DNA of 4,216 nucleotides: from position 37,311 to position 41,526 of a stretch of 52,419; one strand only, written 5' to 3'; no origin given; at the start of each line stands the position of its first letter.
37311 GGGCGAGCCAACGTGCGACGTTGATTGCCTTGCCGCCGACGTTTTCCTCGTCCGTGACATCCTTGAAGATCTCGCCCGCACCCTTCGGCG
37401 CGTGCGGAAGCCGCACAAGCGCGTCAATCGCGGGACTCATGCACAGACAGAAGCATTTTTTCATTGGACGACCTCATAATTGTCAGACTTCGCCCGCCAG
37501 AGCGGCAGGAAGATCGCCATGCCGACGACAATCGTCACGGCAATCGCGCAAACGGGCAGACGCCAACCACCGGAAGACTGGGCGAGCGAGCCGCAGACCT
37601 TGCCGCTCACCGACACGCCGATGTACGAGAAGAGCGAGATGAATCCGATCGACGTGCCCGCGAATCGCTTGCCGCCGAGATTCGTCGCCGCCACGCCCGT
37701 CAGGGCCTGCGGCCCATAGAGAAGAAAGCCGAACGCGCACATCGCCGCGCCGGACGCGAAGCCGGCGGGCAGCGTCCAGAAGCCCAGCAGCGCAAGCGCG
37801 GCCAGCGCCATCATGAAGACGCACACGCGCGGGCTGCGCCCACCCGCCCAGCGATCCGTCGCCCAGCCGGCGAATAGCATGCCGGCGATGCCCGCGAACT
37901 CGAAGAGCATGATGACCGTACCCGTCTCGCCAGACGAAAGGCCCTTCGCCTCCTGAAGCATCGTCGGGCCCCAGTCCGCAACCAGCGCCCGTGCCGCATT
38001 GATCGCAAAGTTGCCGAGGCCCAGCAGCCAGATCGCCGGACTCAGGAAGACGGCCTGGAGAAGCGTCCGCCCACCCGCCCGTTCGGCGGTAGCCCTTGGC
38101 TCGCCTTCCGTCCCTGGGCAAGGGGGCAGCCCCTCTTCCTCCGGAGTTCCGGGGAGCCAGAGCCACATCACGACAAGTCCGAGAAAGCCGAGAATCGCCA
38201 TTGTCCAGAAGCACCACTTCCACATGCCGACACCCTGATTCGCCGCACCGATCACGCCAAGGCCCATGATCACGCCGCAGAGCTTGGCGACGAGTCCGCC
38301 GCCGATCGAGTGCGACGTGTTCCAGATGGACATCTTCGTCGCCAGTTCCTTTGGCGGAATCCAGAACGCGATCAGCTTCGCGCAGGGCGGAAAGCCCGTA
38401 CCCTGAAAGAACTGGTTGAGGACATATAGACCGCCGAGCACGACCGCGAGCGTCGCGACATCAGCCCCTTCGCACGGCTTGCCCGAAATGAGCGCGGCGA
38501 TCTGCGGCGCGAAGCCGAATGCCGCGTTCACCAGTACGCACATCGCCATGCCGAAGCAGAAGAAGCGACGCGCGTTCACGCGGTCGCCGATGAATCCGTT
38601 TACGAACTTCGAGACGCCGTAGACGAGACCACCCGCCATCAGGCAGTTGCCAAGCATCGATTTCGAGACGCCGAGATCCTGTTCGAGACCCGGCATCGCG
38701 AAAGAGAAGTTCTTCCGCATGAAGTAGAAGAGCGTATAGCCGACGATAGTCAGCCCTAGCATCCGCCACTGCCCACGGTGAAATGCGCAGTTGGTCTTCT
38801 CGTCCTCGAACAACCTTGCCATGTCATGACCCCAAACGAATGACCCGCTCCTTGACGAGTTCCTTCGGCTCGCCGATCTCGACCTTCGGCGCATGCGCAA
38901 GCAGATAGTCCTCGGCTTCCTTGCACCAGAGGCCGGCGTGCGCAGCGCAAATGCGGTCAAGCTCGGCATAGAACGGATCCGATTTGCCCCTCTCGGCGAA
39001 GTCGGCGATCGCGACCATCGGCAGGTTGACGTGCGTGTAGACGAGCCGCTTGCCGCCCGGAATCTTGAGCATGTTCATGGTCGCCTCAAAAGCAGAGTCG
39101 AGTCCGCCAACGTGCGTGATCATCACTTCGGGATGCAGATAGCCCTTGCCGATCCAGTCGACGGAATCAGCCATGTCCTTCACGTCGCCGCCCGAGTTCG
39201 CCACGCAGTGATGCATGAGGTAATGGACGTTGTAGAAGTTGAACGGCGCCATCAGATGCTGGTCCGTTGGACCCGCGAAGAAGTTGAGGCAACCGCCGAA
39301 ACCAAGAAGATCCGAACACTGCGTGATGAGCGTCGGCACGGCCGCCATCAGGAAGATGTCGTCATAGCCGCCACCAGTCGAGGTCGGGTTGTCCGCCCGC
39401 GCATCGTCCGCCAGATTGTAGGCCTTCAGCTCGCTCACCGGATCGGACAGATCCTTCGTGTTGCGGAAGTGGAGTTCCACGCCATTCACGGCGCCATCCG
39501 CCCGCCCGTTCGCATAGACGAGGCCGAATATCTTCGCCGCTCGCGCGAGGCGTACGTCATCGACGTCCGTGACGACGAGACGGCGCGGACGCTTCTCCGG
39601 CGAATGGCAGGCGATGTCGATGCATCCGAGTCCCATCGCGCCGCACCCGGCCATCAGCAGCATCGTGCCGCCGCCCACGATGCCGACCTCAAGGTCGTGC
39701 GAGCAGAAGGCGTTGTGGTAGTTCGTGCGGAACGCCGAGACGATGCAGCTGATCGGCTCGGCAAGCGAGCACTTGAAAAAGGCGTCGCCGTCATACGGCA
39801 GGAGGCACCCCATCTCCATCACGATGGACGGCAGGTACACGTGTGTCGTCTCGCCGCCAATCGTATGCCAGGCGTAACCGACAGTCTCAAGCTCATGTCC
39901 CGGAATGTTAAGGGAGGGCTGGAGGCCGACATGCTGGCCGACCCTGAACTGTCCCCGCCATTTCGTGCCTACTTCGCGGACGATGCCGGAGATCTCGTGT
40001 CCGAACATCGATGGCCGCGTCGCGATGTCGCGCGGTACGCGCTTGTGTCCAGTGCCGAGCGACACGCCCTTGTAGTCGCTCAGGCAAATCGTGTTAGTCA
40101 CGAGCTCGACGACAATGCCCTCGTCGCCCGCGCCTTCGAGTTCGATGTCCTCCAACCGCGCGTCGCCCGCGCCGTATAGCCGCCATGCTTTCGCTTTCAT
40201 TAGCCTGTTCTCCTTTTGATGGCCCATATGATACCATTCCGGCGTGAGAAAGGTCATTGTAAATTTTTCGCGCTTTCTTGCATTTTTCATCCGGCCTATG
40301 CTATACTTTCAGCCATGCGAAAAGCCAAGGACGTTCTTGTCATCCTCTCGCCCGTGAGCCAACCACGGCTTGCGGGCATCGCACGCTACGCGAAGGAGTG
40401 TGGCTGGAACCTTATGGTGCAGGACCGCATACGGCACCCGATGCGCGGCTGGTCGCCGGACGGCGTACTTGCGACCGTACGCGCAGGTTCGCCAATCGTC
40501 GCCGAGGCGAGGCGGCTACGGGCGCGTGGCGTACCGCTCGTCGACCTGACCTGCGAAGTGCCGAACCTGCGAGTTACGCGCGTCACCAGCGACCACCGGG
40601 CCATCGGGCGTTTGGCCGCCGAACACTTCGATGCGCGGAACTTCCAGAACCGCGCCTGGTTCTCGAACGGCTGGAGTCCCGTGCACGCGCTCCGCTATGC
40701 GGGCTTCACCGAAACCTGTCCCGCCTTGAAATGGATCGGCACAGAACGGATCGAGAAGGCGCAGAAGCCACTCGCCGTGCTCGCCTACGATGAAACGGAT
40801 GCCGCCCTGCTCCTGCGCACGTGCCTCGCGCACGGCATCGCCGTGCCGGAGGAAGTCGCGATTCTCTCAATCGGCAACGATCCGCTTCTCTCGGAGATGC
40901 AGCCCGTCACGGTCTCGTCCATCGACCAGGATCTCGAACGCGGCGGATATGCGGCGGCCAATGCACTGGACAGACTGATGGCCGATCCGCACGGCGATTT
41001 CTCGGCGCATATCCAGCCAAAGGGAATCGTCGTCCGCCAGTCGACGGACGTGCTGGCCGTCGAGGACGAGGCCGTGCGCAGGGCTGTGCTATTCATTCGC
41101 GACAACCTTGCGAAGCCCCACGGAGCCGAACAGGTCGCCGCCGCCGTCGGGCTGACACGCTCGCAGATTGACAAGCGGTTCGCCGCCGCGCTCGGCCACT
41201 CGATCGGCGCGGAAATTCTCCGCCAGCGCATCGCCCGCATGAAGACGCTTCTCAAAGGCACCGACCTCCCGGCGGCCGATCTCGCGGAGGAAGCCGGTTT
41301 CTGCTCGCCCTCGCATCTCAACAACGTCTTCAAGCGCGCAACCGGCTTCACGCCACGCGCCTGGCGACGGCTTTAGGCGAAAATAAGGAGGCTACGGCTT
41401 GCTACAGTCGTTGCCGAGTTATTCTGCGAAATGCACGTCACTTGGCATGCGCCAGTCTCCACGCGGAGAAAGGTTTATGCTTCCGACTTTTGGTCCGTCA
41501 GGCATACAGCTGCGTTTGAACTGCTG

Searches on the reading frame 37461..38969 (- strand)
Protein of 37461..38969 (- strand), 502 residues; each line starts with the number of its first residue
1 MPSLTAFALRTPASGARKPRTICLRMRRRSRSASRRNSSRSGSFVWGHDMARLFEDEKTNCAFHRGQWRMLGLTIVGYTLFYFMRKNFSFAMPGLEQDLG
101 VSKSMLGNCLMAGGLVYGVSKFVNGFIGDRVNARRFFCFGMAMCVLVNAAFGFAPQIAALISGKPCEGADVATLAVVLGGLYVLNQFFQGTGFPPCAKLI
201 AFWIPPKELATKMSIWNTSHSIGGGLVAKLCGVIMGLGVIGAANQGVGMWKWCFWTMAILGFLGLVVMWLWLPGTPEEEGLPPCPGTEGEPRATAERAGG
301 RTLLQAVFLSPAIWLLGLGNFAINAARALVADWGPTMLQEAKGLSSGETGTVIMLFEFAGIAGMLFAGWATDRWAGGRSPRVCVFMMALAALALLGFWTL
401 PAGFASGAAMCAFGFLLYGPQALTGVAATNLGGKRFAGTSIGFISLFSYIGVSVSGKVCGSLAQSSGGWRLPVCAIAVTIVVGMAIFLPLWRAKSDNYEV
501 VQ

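Call 9: search_protein_families(library=pfam, proteins=[window:37461-38969:-])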
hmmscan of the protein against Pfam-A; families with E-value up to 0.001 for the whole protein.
window:37461-38969:- (502 aa): 1 family
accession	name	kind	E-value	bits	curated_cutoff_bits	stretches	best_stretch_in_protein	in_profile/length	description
PF07690.21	MFS_1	-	1.4e-39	136.5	33.4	1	75-455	2-346/347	Major Facilitator Superfamily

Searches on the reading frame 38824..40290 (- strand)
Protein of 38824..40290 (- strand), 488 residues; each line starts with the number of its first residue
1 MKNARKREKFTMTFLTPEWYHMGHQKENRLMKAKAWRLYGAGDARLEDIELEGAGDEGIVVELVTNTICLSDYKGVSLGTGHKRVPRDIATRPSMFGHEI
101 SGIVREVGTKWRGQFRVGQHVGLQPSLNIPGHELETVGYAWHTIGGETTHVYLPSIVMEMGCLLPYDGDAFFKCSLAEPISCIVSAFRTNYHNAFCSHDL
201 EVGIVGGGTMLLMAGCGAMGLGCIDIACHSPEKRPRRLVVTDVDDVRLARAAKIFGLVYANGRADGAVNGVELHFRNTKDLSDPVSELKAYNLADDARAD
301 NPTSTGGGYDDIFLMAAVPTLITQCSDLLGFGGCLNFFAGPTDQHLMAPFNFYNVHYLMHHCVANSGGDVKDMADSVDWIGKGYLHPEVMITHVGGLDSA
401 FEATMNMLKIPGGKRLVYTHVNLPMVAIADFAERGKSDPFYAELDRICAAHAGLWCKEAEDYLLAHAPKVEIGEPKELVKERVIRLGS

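Call 9: search_protein_families(library=pfam, proteins=[window:38824-40290:-])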
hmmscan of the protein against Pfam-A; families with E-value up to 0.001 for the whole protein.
window:38824-40290:- (488 aa): 1 family
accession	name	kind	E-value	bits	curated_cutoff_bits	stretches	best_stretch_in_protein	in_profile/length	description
PF08240.17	ADH_N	-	2.9e-07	31.1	23.5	1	56-128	2-66/104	Alcohol dehydrogenase GroES-like domain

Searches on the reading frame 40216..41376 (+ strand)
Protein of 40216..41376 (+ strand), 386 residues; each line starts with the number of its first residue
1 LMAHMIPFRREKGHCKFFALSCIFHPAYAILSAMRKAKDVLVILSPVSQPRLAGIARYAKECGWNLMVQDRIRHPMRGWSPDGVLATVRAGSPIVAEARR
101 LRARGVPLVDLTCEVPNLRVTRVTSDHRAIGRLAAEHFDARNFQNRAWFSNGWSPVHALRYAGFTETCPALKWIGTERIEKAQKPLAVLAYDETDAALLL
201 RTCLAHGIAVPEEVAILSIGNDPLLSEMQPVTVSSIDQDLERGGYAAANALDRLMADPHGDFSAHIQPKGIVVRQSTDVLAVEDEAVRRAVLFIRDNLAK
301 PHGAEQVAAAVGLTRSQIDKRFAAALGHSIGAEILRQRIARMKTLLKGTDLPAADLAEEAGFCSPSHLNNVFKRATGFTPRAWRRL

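Call 9: search_protein_families(library=pfam, proteins=[window:40216-41376:+])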
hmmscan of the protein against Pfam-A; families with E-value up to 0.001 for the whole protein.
window:40216-41376:+ (386 aa): 3 families
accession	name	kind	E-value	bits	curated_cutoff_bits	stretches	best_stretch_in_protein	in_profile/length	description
PF13377.12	Peripla_BP_3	-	8.6e-22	78.4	26.5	1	171-277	63-167/167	Periplasmic binding protein-like domain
PF12833.13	HTH_18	-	3.4e-17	62.9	33.6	1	308-385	2-79/80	Helix-turn-helix domain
PF00165.29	HTH_AraC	-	6.3e-10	39.4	26.6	1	354-385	12-42/42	Bacterial regulatory helix-turn-helix proteins, AraC family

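Call 31: find_homologous_proteins(query=window:40216-41376:+, max_evalue=1e-30)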
Query window:40216-41376:+ (386 aa): 431 proteins with E <= 1e-30 among 8000 candidates; the best 120 are listed.
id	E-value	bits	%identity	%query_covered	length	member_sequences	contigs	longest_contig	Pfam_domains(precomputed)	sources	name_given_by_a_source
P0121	2.0e-232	789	100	91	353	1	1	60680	PF12833.14,PF13377.13,PF00165.30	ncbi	-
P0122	6.1e-203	692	88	91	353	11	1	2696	PF12833.14,PF13377.13,PF00165.30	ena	-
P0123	5.7e-155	534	70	91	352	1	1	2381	PF12833.14,PF13377.13,PF00165.30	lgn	-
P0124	7.6e-154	530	69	91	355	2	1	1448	PF12833.14,PF13377.13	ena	-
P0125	1.4e-146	506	67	91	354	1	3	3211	PF12833.14,PF13377.13,PF00165.30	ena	-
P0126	1.0e-143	497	65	91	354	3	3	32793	PF12833.14,PF13377.13,PF00165.30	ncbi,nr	ncbi:MAG: helix-turn-helix domain-containing protein [Kiritimatiellae bacterium]|nr:helix-turn-helix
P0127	1.6e-142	493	66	91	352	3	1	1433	PF12833.14,PF13377.13,PF00165.30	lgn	-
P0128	4.6e-142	491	65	91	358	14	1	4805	PF12833.14,PF13377.13,PF00165.30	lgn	-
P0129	2.0e-137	476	64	91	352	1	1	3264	PF12833.14,PF13377.13,PF00165.30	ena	-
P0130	5.5e-119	415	55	90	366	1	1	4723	PF12833.14,PF13377.13,PF00165.30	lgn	-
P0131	2.6e-115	403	55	90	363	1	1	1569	PF12833.14,PF13377.13,PF00165.30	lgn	-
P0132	6.3e-114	399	51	91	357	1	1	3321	PF12833.14,PF13377.13,PF00165.30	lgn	-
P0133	8.1e-112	392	52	90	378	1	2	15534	PF12833.14,PF13377.13,PF00165.30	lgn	-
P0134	3.5e-111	390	51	90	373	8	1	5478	PF12833.14,PF13377.13,PF00165.30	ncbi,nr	ncbi:MAG: substrate-binding domain-containing protein [Kiritimatiellae bacterium]|nr:substrate-bindi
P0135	4.9e-110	386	54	89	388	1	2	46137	PF12833.14,PF13377.13,PF00165.30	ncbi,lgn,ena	-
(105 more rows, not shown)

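Call 35: find_encoding_contigs(protein=P0122, flank=10000, max_places=3)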
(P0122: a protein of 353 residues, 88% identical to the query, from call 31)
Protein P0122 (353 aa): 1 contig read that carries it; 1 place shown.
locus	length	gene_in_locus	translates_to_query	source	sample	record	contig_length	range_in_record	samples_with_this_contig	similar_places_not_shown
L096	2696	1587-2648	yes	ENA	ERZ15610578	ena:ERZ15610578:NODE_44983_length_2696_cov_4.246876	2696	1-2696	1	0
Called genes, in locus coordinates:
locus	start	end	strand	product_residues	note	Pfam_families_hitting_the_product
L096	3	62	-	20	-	?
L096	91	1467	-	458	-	PF08240:ADH_N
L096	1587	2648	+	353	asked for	PF13377:Peripla_BP_3, PF12833:HTH_18, PF00165:HTH_AraC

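Call 56: find_encoding_contigs(protein=P0126, flank=10000, max_places=3)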
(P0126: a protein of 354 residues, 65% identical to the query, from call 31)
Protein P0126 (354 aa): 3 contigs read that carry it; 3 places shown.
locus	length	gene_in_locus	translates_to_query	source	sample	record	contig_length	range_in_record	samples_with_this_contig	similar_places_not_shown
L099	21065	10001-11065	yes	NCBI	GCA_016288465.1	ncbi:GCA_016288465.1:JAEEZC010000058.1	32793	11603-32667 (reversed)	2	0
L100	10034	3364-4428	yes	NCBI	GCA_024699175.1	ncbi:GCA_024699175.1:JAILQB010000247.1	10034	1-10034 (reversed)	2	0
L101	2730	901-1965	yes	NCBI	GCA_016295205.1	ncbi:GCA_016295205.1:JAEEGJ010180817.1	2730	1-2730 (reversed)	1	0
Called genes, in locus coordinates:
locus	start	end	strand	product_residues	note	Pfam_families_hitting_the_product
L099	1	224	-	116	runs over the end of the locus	?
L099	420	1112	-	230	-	PF13353:Fer4_12, PF04055:Radical_SAM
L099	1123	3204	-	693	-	PF02901:PFL-like, PF01228:Gly_radical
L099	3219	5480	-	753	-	PF02065:Melibiase (weak)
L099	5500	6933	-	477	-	PF00083:Sugar_tr, PF07690:MFS_1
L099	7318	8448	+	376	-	PF13377:Peripla_BP_3, PF12833:HTH_18, PF00165:HTH_AraC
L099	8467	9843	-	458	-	PF08240:ADH_N (weak)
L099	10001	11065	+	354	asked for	PF13377:Peripla_BP_3, PF12833:HTH_18, PF00165:HTH_AraC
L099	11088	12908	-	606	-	PF01411:tRNA-synt_2c, PF07973:tRNA_SAD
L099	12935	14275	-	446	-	PF00206:Lyase_1, PF08328:ASL_C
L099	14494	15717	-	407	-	PF14307:Glyco_tran_WbsX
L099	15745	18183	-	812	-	-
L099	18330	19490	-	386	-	PF13377:Peripla_BP_3, PF12833:HTH_18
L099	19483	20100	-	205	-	-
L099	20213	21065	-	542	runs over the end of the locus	PF25840:Ulvan_lyase_N (faint)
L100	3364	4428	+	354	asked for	PF13377:Peripla_BP_3, PF12833:HTH_18, PF00165:HTH_AraC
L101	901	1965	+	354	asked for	PF13377:Peripla_BP_3, PF12833:HTH_18, PF00165:HTH_AraC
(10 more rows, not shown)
